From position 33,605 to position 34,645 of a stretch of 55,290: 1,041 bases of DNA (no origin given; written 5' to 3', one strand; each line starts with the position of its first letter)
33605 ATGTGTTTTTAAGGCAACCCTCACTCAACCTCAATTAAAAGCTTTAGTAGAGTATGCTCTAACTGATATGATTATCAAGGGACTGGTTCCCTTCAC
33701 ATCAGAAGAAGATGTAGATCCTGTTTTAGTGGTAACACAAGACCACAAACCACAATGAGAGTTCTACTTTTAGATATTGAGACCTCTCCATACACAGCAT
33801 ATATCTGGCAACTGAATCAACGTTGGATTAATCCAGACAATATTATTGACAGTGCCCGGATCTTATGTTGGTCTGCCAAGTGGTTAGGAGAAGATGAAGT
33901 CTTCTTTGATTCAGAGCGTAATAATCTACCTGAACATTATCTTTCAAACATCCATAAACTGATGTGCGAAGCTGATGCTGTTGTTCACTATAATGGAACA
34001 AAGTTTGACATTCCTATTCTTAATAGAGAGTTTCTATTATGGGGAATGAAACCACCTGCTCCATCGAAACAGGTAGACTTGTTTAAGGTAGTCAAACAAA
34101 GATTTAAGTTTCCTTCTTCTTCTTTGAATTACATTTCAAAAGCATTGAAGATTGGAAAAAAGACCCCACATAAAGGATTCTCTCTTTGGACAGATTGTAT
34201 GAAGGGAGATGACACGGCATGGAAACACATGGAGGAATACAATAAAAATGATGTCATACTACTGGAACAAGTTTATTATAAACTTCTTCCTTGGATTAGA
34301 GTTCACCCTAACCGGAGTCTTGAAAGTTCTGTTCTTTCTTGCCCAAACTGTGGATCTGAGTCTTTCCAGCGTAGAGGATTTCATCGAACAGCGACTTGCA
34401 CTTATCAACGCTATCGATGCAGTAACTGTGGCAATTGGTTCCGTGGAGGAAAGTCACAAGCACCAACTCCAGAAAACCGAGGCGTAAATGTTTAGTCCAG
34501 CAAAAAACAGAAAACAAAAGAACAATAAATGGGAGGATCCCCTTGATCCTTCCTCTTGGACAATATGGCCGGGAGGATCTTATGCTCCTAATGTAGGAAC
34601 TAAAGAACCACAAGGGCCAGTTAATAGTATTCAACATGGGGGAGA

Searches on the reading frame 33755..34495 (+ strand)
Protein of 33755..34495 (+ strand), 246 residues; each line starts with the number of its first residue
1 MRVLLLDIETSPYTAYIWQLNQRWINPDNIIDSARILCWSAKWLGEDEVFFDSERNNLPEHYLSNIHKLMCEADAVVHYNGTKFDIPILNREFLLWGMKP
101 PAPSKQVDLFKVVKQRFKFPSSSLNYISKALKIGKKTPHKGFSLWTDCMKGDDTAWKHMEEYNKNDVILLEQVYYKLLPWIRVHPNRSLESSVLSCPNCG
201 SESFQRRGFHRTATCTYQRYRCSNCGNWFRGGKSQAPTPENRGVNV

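Call 30: search_protein_families(library=pfam, proteins=[window:33755-34495:+], max_evalue=0.001)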
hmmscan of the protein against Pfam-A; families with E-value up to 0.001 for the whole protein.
window:33755-34495:+ (246 aa): 2 families
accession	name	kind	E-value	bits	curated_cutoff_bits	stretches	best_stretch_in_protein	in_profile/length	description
PF13482.12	RNase_H_2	-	7.7e-13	49.2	22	1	54-177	39-164/165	RNase_H superfamily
PF13248.11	Zn_ribbon_3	-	0.00076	19.3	27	0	190-201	13-24/26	zinc-ribbon domain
